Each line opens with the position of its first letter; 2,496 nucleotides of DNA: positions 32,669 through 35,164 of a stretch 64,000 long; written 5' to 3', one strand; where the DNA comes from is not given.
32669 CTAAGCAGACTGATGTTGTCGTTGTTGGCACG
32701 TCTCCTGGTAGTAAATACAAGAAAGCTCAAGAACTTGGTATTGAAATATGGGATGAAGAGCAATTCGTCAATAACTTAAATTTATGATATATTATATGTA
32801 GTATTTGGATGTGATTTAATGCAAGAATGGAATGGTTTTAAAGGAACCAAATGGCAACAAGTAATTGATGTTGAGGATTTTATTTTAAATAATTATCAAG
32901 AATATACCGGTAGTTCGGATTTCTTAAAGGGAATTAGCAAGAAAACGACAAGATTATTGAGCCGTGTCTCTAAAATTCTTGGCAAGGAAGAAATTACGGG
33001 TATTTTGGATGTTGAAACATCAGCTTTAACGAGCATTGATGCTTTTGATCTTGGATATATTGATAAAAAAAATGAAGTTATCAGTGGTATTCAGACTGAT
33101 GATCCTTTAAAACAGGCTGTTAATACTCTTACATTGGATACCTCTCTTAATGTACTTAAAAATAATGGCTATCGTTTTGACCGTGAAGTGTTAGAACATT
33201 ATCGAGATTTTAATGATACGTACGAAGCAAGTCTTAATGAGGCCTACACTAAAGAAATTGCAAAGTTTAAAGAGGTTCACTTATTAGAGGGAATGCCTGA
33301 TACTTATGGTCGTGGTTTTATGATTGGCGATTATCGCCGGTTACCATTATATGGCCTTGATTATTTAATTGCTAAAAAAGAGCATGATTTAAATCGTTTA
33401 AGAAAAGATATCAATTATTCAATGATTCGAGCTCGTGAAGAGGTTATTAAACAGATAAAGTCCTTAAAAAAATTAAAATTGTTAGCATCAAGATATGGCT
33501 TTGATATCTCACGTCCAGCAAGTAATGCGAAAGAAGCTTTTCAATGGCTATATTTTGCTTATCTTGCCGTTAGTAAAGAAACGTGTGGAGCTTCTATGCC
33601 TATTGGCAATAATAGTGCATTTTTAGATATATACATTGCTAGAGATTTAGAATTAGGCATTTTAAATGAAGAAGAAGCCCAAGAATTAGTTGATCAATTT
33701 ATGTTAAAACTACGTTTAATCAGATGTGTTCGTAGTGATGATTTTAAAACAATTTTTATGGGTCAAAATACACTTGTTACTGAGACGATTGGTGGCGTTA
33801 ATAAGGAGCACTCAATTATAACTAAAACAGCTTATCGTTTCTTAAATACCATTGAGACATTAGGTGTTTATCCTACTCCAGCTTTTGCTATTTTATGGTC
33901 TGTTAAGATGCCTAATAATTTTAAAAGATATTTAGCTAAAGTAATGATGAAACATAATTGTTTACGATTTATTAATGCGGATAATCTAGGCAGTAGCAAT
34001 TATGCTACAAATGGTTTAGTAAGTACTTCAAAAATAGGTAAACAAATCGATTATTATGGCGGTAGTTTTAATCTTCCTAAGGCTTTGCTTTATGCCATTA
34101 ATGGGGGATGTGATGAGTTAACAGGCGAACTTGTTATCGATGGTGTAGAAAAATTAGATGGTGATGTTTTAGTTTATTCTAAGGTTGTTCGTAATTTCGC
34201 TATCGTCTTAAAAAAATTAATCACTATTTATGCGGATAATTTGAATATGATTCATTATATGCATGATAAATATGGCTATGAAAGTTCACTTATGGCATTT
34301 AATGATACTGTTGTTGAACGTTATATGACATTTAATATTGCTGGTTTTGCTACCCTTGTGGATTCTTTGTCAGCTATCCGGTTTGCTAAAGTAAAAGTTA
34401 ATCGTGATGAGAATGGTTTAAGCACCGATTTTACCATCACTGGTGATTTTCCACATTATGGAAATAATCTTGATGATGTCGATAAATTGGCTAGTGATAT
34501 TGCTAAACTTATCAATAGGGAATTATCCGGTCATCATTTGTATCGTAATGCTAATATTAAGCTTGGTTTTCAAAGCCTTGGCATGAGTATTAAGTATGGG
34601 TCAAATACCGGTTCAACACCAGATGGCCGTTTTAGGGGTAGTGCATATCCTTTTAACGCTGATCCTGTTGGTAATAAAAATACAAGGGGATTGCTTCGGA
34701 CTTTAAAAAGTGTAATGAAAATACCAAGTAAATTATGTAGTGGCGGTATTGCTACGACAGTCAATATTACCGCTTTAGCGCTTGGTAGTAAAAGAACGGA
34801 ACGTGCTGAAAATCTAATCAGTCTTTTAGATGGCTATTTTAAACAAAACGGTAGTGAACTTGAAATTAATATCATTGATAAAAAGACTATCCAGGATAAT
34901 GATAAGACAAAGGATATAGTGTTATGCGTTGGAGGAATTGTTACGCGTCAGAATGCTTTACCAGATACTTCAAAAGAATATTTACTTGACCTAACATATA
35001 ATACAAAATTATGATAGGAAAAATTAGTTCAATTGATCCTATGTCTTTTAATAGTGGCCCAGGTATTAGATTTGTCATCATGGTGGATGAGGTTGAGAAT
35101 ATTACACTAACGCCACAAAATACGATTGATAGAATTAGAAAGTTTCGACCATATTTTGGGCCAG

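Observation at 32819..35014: Full-length pyruvate formate-lyase homolog with the catalytic Cys-Cys replaced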

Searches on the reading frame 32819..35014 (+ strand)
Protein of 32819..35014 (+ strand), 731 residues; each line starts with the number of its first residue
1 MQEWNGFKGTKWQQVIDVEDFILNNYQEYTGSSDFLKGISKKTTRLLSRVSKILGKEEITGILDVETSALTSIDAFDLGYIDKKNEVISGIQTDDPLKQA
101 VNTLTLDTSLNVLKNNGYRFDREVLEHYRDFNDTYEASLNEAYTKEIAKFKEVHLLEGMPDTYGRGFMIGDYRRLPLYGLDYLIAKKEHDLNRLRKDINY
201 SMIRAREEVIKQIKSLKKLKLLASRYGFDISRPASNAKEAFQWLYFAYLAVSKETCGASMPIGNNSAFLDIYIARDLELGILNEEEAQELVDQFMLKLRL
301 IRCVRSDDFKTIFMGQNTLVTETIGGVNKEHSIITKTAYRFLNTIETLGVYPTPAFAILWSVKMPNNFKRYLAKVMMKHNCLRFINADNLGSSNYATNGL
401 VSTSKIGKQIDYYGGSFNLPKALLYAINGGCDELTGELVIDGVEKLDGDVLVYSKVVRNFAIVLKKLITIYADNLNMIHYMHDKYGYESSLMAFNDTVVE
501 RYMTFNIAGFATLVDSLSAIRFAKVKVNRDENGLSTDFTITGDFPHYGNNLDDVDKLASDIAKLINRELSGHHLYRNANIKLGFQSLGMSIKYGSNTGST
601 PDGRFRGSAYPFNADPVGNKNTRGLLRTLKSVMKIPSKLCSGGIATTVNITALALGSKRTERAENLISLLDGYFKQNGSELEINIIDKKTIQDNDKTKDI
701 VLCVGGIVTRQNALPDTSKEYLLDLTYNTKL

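Call 3: search_protein_families(library=pfam, proteins=[window:32819-35014:+], max_evalue=0.01)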
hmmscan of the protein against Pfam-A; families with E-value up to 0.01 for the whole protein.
window:32819-35014:+ (731 aa): 2 families
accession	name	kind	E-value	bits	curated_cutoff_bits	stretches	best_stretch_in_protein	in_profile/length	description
PF02901.20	PFL-like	-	8.6e-127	424.9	24.3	1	18-594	7-647/647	Pyruvate formate lyase-like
PF01228.26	Gly_radical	-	4.7e-11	43.6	22.2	1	614-694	5-84/106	Glycine radical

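Call 4: search_protein_families(library=ncbifam, proteins=[window:32819-35014:+], max_evalue=0.01)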
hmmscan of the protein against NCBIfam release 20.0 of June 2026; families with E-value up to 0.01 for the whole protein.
window:32819-35014:+ (731 aa): 10 families
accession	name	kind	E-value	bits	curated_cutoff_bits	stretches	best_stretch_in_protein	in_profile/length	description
TIGR01255.1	pyr_form_ly_1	equivalog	2e-213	711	994.2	1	3-730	1-743/744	formate C-acetyltransferase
TIGR01774.1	PFL2-3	subfamily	6.4e-32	110.7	678.2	1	239-697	255-749/786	formate C-acetyltransferase/glycerol dehydratase family glycyl radical enzyme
NF033715.1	glycyl_HPDL_Lrg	equivalog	9.6e-17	60.1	1150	2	231-374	322-464/901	4-hydroxyphenylacetate decarboxylase large subunit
NF033718.1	indole_decarb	equivalog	1.4e-16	59.9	1100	2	543-697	679-831/868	indoleacetate decarboxylase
NF007437.0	PRK09983.1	equivalog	2.9e-16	58.8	1109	1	540-697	572-728/765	formate C-acetyltransferase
NF043068.1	glycl_HYPD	equivalog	4.1e-16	58.2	1100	1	234-706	248-760/784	trans-4-hydroxy-L-proline dehydratase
TIGR04394.1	choline_CutC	equivalog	4e-15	55.4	1050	2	233-376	252-395/789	choline trimethylamine-lyase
NF048009.1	SfplDhtHpfGKleb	equivalog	4.7e-13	48.1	1000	1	543-706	631-800/824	(2S)-3-sulfopropanediol dehydratase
NF048011.1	SfplDhtHpsGDes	equivalog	4.7e-10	38.4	1000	1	504-697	579-784/821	(2S)-3-sulfopropanediol dehydratase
NF038360.1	rad_fix_GrcA3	exception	2.3e-05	24.4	158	1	661-696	4-39/78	autonomous glycyl radical cofactor GrcA3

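Call 5: search_solved_structures(query=window:32819-35014:+, show_alignments=2, max_evalue=1e-10)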
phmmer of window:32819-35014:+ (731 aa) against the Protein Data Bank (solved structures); distinct sequences matched with E-value up to 1e-10: 18.
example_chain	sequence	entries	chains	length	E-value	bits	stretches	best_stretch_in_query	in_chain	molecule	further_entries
38lb_A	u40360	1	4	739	2.2e-175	588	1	2-658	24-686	Formate acetyltransferase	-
1cm5_A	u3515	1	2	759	1.4e-161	542.3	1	3-727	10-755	PROTEIN (PYRUVATE FORMATE-LYASE)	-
1h16_A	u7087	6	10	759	3.5e-161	541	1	3-727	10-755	FORMATE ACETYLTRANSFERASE 1 | Pyruvate formate-lyase | PROTEIN (PYRUVATE FORMATE-LYASE)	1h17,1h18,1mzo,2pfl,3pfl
38la_A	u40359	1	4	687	1.2e-159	536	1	1-657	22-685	Formate acetyltransferase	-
1qhm_A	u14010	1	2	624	1.1e-144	486.4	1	3-604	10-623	PYRUVATE FORMATE-LYASE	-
5i2a_A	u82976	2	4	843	3.8e-22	81.5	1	543-695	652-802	Diol-dehydratase | Diol dehydratase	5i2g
1r8w_A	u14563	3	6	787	4.6e-20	74.6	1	537-708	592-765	glycerol dehydratase | B12-independent glycerol dehydratase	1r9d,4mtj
8id7_A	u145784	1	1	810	5.9e-17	64.3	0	542-714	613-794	Probable dehydratase YbiW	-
8yjn_A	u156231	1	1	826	6.4e-17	64.2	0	542-714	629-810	Probable dehydratase YbiW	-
8id1_A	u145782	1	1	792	5.3e-15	57.9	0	213-394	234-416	Formate C-acetyltransferase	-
6xs4_A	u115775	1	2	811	5.9e-15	57.7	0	542-717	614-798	Formate C-acetyltransferase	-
6vxc_A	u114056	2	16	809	6.9e-15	57.5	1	217-725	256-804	Trans-4-hydroxy-L-proline dehydratase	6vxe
9rco_A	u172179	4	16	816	1.2e-14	56.7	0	543-707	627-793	Glycyl radical protein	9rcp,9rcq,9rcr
8id0_A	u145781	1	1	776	4.5e-12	48.2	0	538-697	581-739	formate C-acetyltransferase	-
9f3w_A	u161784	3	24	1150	7.8e-12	47.4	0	508-707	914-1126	Choline trimethylamine-lyase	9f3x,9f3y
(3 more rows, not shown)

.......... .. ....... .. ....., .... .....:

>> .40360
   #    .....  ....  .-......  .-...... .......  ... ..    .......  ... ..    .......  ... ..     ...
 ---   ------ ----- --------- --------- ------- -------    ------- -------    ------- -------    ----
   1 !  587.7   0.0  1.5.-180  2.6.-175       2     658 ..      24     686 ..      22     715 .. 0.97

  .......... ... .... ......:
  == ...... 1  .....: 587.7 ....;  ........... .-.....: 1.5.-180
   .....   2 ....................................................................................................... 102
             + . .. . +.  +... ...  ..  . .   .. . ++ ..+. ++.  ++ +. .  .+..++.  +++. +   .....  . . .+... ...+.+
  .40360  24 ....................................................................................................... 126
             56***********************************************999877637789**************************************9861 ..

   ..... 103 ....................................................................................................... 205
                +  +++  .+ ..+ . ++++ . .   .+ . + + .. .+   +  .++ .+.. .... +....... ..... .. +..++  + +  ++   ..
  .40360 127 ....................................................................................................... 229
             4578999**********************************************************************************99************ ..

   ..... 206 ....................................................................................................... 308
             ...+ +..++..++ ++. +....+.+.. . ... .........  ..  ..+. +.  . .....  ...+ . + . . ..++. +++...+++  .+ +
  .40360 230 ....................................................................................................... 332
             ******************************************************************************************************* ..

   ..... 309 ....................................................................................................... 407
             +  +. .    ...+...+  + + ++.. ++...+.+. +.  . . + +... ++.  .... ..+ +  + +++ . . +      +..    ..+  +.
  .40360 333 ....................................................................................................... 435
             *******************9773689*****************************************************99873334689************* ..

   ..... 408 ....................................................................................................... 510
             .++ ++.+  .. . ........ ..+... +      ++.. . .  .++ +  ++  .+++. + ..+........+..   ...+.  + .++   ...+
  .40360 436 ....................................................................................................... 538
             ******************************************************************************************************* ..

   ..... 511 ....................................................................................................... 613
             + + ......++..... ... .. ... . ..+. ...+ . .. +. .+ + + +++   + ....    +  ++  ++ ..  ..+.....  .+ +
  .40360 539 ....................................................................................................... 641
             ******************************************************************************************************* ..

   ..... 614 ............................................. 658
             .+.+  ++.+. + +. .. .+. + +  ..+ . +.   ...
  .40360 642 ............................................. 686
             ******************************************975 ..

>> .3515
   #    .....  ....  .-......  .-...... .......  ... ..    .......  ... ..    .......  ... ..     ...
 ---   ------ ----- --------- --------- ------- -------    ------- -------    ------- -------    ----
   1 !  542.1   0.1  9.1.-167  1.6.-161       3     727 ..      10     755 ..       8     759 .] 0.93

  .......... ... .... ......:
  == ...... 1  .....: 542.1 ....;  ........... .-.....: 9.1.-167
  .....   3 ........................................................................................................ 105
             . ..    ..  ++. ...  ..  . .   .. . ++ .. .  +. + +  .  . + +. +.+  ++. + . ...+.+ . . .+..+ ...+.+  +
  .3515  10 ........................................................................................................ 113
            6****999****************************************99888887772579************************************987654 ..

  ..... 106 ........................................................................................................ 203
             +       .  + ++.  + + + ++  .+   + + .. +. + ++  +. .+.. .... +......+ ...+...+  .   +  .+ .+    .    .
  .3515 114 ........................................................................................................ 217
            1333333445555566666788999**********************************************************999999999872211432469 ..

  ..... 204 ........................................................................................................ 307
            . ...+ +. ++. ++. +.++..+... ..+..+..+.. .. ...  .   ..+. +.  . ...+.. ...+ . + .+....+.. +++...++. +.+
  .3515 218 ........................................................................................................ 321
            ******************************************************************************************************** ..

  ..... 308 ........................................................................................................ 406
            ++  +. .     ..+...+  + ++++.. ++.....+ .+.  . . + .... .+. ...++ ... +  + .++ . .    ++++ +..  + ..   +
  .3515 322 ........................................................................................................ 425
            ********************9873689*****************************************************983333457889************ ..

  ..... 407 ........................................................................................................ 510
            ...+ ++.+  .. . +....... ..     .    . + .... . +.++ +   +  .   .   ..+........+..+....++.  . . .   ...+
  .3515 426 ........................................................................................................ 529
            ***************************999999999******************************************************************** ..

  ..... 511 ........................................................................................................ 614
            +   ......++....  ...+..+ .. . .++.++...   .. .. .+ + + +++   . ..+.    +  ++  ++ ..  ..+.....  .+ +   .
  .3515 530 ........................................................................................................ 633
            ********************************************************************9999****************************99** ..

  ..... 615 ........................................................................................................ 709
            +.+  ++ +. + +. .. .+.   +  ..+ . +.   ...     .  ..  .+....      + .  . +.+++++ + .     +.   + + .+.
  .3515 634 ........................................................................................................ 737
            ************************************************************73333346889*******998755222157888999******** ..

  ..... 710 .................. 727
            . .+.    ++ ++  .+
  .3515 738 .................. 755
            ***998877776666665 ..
